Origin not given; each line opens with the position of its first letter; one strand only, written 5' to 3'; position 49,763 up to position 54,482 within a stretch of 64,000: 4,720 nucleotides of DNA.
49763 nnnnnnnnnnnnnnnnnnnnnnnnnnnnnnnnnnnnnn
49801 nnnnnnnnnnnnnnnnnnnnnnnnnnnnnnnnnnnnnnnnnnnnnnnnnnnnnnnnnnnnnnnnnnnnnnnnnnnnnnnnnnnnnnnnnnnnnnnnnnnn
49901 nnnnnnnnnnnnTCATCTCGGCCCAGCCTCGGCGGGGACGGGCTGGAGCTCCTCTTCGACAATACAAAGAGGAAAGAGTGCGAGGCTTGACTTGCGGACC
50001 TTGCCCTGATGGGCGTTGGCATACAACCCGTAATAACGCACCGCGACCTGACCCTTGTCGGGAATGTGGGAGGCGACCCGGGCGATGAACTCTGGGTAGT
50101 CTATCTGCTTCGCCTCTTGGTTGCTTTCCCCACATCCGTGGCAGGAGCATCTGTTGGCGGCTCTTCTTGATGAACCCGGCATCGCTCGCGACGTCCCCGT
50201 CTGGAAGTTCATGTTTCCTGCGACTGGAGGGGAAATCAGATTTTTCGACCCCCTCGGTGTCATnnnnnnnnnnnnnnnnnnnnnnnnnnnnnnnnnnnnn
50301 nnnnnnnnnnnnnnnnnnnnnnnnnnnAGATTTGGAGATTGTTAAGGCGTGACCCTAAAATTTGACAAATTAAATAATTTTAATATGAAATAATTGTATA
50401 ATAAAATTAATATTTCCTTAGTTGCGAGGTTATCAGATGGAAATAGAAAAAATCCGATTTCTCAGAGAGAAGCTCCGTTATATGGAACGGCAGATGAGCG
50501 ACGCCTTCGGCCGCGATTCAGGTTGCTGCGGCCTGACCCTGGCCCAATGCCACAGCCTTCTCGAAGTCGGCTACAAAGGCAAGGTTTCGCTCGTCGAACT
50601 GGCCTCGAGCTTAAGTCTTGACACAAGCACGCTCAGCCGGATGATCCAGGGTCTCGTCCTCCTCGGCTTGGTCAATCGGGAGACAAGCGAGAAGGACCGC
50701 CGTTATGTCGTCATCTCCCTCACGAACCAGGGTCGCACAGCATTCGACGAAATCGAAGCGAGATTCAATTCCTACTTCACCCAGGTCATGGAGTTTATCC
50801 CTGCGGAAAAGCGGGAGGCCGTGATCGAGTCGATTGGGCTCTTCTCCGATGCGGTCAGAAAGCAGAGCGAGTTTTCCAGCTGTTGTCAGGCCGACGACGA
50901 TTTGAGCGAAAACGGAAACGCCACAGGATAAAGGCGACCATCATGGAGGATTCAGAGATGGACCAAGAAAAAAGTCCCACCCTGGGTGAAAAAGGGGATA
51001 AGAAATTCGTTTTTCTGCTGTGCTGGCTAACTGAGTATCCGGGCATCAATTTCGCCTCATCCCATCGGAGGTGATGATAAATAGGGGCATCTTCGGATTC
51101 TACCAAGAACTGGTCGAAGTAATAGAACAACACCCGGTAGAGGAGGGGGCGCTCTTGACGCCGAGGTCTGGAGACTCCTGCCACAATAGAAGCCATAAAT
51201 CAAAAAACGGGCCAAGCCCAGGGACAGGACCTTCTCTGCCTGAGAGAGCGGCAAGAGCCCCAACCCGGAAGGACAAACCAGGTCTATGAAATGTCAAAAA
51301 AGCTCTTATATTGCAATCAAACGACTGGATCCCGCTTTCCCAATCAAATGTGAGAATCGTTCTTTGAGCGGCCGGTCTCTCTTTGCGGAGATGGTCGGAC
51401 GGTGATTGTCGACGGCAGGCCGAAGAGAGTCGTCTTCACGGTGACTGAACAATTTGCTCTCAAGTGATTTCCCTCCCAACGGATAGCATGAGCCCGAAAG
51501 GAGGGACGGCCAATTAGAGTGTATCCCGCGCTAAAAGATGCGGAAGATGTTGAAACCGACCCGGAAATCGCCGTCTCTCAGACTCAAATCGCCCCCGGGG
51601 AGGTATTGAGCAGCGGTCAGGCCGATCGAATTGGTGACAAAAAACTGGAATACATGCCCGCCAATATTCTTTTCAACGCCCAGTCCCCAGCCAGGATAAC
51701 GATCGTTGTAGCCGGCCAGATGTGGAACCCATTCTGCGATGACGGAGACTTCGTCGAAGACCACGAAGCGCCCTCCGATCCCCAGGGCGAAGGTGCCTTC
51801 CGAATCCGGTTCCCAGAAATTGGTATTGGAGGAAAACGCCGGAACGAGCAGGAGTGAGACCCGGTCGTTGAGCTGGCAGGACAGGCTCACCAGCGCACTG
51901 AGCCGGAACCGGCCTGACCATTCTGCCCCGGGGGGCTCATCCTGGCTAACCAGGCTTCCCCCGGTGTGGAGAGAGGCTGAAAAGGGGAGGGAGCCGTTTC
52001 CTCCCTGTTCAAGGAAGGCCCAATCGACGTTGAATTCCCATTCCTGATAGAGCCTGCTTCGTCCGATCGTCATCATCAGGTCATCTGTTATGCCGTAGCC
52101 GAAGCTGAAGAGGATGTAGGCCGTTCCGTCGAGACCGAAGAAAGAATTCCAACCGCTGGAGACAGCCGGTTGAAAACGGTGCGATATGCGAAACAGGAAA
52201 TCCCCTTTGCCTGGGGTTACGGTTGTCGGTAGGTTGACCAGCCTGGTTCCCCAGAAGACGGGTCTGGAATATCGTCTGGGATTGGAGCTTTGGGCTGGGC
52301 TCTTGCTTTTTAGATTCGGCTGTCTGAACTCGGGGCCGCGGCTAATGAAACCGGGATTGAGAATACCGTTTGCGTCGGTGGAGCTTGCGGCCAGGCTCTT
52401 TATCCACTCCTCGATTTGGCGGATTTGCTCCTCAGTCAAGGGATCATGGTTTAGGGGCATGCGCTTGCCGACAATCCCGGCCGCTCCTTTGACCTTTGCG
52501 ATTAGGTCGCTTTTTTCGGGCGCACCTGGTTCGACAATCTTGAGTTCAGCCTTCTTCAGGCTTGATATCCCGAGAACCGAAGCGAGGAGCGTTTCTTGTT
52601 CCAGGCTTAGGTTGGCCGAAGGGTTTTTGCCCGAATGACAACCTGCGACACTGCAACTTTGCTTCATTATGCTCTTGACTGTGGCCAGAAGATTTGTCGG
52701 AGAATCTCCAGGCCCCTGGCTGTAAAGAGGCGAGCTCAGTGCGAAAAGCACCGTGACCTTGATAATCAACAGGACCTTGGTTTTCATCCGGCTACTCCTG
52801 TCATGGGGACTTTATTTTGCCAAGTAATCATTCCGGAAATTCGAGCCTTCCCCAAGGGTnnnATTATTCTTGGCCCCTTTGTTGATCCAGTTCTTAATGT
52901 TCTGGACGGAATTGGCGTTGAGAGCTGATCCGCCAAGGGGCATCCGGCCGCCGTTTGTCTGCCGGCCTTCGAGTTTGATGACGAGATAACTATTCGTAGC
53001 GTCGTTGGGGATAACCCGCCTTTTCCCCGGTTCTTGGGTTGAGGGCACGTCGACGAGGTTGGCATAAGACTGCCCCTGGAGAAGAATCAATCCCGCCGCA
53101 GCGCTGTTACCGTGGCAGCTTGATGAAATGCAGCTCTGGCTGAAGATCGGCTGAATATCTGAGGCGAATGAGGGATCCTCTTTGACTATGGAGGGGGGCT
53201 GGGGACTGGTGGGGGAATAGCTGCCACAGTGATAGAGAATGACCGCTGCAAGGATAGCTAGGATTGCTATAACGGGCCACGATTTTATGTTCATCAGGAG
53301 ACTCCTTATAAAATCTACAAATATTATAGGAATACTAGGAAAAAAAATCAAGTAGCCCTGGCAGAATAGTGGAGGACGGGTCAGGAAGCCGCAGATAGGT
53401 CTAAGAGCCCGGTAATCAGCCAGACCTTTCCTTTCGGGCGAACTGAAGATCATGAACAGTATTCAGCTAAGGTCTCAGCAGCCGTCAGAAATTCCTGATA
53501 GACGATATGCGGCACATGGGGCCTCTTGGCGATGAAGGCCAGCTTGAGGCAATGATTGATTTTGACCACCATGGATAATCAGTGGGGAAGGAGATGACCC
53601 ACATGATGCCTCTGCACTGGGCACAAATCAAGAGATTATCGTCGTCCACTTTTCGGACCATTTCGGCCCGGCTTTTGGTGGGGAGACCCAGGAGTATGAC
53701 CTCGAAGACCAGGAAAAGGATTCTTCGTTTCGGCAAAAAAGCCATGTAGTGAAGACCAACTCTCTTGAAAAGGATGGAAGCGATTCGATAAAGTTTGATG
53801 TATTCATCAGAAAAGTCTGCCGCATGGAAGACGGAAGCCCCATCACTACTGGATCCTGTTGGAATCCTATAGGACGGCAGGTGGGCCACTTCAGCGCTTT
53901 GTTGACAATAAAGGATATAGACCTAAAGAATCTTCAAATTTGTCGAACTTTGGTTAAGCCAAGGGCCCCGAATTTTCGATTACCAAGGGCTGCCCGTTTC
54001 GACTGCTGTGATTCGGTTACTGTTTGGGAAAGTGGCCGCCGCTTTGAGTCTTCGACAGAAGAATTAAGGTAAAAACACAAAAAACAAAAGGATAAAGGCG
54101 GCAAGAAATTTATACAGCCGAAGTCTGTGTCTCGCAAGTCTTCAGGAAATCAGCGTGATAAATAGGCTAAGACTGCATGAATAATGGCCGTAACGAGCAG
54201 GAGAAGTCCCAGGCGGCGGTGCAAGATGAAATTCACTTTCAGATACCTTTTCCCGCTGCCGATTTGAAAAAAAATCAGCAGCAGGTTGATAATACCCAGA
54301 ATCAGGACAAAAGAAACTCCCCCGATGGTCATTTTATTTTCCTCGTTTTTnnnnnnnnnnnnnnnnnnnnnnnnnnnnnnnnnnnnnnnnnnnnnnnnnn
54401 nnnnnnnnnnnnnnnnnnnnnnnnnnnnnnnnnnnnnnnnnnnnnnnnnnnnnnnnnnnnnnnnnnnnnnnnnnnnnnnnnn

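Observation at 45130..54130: Decayed mobile-element island carrying exported redox and rSAM cargo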

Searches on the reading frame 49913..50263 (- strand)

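Call 3: search_protein_families(library=pfam, max_evalue=0.1, proteins=[window:49913-50263:-])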
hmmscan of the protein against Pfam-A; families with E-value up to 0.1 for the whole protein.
window:49913-50263:- (116 aa): 1 family
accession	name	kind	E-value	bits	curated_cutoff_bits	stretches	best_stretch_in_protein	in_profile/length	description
PF04986.18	Y2_Tnp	-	3.3e-07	30.9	20.9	1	46-84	141-179/183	Putative transposase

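Call 7: search_protein_families(library=ncbifam, max_evalue=0.01, proteins=[window:49913-50263:-])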
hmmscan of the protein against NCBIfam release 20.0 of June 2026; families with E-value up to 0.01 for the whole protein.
window:49913-50263:- (116 aa): 1 family
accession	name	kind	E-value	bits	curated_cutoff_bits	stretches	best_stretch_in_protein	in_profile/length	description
NF033538.2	transpos_IS91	equivalog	3e-08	33.1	125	1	47-97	272-322/356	IS91 family transposase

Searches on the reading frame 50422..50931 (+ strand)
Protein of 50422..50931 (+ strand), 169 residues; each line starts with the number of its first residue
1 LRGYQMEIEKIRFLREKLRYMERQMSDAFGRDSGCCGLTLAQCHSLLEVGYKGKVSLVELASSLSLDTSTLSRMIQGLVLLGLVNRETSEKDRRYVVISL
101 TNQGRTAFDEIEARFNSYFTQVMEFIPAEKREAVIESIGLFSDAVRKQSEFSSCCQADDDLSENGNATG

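Call 3: search_protein_families(library=pfam, max_evalue=0.1, proteins=[window:50422-50931:+])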
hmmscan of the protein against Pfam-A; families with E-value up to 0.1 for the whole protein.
window:50422-50931:+ (169 aa): 15 families
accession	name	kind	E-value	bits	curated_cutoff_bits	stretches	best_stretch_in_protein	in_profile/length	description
PF01047.28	MarR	-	2.8e-11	43.6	24.6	1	38-95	1-58/59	MarR family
PF12802.13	MarR_2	-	3.9e-10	40.2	27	1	37-94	2-60/61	MarR family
PF22381.2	Staph_reg_Sar_Rot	-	4e-09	36.9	27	1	37-111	11-85/85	Transcriptional regulator SarA/Rot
PF13463.12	HTH_27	-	1.1e-06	29.3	22.2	1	52-104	16-68/68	Winged helix DNA-binding domain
PF13601.12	HTH_34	-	6.6e-05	23.4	27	1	54-111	14-72/80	Winged helix DNA-binding domain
PF08100.18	Dimerisation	-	0.00062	20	25.6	1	52-96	38-82/93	O-methyltransferase dimerisation domain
PF09339.16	HTH_IclR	-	0.00066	19.8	22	1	53-86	17-50/52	IclR helix-turn-helix domain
PF01978.25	TrmB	-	0.0019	18.4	25.6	1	37-99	5-66/68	Sugar-specific transcriptional regulator TrmB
PF25213.1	HVO_A0261_N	-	0.0057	16.9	35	1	46-113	16-76/86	HVO_A0261 N-terminal domain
PF09012.17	FeoC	-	0.017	15.7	21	1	52-90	12-50/69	FeoC like transcriptional regulator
PF03428.19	RP-C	-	0.03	14.6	24.4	1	60-97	77-114/175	Replication protein C N-terminal domain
PF25212.1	HVO_A0114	-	0.055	13.7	27.6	1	52-96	34-78/84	HVO_A0114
PF01638.23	HxlR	-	0.066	13.5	20.8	0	53-110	17-75/91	HxlR-like helix-turn-helix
PF10985.13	DUF2805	-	0.094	13.5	22.5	0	97-125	3-31/71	Protein of unknown function (DUF2805)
PF21863.2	HTH_67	-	0.094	12.8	27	1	72-149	199-265/268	Helix-turn-helix family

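Call 7: search_protein_families(library=ncbifam, max_evalue=0.01, proteins=[window:50422-50931:+])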
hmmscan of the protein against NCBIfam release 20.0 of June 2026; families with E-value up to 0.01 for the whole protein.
window:50422-50931:+ (169 aa): 19 families
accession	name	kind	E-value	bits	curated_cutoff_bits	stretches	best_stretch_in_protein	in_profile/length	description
NF045593.1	bilirub_TF_BilQ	equivalog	1.9e-13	50.3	125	1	37-136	27-126/135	bilirubin utilization transcriptional regulator BilQ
TIGR02337.1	HpaR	equivalog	2.2e-09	37.2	121.2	1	49-136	37-124/130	homoprotocatechuate degradation operon regulator HpaR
NF050133.1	TransRegFabT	equivalog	1.2e-08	35.3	200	1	36-124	25-113/138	fatty acid biosynthesis transcriptional regulator FabT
NF041230.1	BagL_FevM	exception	2.5e-08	34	230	1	37-138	37-138/145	MarR family transcriptional regulator BagL/FevM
NF008565.1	PRK11512.1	equivalog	3e-08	33.8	240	1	36-110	36-110/144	multiple antibiotic resistance transcriptional regulator MarR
NF053777.1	Saro0803TransReg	equivalog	7.2e-08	32.2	200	1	36-112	33-109/140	Saro_0803 family transcriptional regulator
NF052438.1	TransRegRv0880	equivalog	1.1e-07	31.8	220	1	38-147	32-141/143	Rv0880 family HTH-type transcriptional regulator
TIGR01889.1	Staph_reg_Sar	paralog_domain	1.6e-07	31.6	62.6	1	51-118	40-107/109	staphylococcal accessory regulator family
NF052638.1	TransRegOhrRVib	equivalog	2.8e-07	30.3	200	1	38-106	35-103/141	transcriptional regulator OhrR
NF002926.0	PRK03573.1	equivalog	1.7e-06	28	120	1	55-137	47-129/144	transcriptional regulator SlyA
NF047395.1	TransRegLtdR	equivalog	3.4e-06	26.9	250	1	38-122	50-133/166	transcriptional regulator LdtR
NF038251.1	AdcR_fam_Zn_TF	equivalog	4.9e-05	23.6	175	1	13-116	9-111/143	zinc-dependent MarR family transcriptional regulator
NF053606.1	Sta1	subfamily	6.8e-05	22.9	80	1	37-98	17-80/100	Sta1 family transcriptional regulator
NF011671.1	PRK15090.1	equivalog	0.00028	20.2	275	1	49-113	23-86/256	DNA-binding transcriptional regulator KdgR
TIGR01884.1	cas_HTH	subfamily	0.00042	19.8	60.2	1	47-97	148-198/202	CRISPR-associated CARF protein Csa3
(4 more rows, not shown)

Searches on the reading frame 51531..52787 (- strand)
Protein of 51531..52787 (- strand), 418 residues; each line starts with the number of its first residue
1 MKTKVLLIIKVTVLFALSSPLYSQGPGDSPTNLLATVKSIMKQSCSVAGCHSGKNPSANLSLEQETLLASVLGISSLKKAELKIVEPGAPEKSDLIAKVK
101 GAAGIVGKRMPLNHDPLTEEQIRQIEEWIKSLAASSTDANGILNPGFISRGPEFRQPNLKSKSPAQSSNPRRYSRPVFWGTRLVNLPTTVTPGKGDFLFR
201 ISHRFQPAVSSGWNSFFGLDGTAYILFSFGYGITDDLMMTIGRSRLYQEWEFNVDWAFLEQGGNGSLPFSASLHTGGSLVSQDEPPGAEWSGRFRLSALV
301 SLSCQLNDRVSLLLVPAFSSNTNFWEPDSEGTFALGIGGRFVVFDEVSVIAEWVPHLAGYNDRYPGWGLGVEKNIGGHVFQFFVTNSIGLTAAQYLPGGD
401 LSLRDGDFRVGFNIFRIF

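Call 3: search_protein_families(library=pfam, max_evalue=0.1, proteins=[window:51531-52787:-])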
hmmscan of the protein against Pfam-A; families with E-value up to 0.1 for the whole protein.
window:51531-52787:- (418 aa): 2 families
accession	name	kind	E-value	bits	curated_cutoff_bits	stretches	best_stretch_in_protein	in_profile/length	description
PF19089.6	DUF5777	-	1.6e-54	185.2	23.1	1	178-418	1-247/247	Membrane bound beta barrel domain (DUF5777)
PF00034.26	Cytochrom_C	-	0.091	14.5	21.3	0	92-132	50-89/90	Cytochrome c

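Call 7: search_protein_families(library=ncbifam, max_evalue=0.01, proteins=[window:51531-52787:-])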
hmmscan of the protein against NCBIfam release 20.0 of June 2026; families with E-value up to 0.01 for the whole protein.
window:51531-52787:- (418 aa): 0 families

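Call 22: find_encoding_contigs(protein=window:51531-52787:-, flank=10000, max_places=6)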
Protein window:51531-52787:- (418 aa): 4 contigs read that carry it; 3 places shown.
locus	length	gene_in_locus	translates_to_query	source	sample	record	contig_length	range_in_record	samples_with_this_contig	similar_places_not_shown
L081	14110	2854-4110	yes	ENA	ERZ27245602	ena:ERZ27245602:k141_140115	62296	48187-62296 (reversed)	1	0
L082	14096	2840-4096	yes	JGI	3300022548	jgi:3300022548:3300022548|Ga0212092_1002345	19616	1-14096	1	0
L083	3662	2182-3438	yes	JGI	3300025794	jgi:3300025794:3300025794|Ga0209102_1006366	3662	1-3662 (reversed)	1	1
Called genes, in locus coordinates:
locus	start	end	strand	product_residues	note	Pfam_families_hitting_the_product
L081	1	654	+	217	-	?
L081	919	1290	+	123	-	PF01880:Desulfoferrodox (weak)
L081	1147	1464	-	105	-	-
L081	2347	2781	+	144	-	-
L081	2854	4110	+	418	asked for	PF19089:DUF5777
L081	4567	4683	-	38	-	-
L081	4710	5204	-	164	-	PF22381:Staph_reg_Sar_Rot, PF01047:MarR, PF12802:MarR_2, PF13463:HTH_27 (weak)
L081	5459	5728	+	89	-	PF04986:Y2_Tnp (weak)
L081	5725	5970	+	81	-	-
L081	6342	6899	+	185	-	-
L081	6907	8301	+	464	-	PF04055:Radical_SAM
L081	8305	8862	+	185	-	-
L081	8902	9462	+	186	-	-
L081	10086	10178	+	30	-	-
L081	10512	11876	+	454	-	PF00574:CLP_protease (weak), PF25145:NfeD1b_N, PF24961:NfeD_membrane, PF01957:NfeD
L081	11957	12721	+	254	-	PF01145:Band_7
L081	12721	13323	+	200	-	PF05036:SPOR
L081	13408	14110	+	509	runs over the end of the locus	PF20154:LNT_N, PF00795:CN_hydrolase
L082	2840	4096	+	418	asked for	PF19089:DUF5777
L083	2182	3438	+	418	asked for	PF19089:DUF5777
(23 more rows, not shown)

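Call 25: find_related_loci(query=window:51531-52787:-, collection=metagenome_contigs, flank=10000)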
Query window:51531-52787:- (418 aa) in metagenome_contigs; peptide patterns used: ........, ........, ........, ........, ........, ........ (x = any residue, [..] = any of these).
56 stretches matched a pattern; 12 encode a relative of the query (tblastn E <= 1e-3); 12 distinct loci.
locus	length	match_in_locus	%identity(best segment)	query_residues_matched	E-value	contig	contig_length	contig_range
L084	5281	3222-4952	100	1-418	0e+0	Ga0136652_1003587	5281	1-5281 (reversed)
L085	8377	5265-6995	68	1-418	0e+0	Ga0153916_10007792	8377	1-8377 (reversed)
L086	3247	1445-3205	68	1-418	0e+0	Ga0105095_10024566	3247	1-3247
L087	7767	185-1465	68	1-418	0e+0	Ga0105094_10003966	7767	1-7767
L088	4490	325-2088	68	1-418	0e+0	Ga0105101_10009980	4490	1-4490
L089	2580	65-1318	64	1-418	0e+0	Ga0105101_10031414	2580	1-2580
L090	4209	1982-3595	64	1-418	0e+0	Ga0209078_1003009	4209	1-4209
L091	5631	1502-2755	62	1-418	3e-179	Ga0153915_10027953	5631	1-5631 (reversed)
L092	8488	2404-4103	63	1-418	9e-175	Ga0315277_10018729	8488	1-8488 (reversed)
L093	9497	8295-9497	62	1-401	3e-168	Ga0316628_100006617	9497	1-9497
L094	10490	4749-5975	60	1-411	1e-159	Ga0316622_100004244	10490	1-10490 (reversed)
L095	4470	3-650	77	203-418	1e-112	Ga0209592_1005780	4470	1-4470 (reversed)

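Call 59: search_solved_structures(query=window:51531-52787:-, max_evalue=1, show_alignments=1)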
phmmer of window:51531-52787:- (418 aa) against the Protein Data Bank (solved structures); distinct sequences matched with E-value up to 1: 2.
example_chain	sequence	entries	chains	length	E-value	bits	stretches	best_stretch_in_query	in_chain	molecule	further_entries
2i8f_A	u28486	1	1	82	0.54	12.1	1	88-132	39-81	Cytochrome c-551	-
1cch_A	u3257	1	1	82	0.88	11.4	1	90-132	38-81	CYTOCHROME C551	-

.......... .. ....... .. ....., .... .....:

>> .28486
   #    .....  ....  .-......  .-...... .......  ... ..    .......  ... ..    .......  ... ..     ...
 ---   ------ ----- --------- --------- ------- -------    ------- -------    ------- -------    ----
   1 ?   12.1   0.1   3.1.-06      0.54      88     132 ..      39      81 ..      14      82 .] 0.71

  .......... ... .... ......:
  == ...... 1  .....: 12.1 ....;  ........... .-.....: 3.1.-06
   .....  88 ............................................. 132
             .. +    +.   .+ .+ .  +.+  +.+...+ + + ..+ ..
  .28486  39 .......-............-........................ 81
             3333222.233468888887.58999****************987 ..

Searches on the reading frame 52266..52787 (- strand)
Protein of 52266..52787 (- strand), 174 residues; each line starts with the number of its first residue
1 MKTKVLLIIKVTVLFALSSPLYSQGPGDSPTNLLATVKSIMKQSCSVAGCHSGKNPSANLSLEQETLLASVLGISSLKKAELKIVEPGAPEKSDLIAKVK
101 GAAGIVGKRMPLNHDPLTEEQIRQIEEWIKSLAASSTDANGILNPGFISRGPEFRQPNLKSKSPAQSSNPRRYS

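Call 34: search_protein_families(library=pfam, max_evalue=10, proteins=[window:52266-52787:-])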
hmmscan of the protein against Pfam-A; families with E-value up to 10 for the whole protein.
seq(174 aa): 3 families
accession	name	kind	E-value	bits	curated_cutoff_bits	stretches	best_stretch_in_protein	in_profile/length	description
PF00034.26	Cytochrom_C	-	0.053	15.3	21.3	1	91-132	49-89/90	Cytochrome c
PF07635.16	PSCyt1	-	0.058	14.5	22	1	49-100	3-47/59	Planctomycete cytochrome C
PF13442.11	Cytochrome_CBB3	-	0.07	13.9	27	1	35-129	4-68/68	Cytochrome C oxidase, cbb3-type, subunit III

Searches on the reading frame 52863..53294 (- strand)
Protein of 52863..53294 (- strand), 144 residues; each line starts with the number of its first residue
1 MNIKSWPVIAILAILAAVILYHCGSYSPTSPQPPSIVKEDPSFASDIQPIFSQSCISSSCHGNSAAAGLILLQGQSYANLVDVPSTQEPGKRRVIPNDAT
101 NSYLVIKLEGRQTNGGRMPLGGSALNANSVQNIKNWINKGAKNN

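Call 34: search_protein_families(library=pfam, max_evalue=10, proteins=[window:52863-53294:-])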
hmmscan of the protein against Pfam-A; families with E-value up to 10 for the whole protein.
seq(144 aa): 2 families
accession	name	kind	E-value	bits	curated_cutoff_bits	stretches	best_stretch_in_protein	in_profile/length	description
PF13442.11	Cytochrome_CBB3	-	0.062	14.1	27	1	46-137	5-68/68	Cytochrome C oxidase, cbb3-type, subunit III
PF06934.16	CTI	-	0.2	10.6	25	1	114-143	85-113/692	Fatty acid cis/trans isomerase (CTI)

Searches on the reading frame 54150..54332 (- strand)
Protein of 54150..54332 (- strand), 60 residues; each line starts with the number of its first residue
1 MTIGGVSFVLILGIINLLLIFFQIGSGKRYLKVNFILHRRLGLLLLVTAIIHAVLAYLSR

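Call 4: search_protein_families(library=pfam, max_evalue=0.1, proteins=[window:54150-54332:-])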
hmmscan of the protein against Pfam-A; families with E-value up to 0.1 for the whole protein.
window:54150-54332:- (60 aa): 1 family
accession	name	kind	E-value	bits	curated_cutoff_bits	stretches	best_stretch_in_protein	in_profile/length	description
PF01794.25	Ferric_reduct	-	0.00095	19.7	28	1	10-57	13-56/121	Ferric reductase like transmembrane component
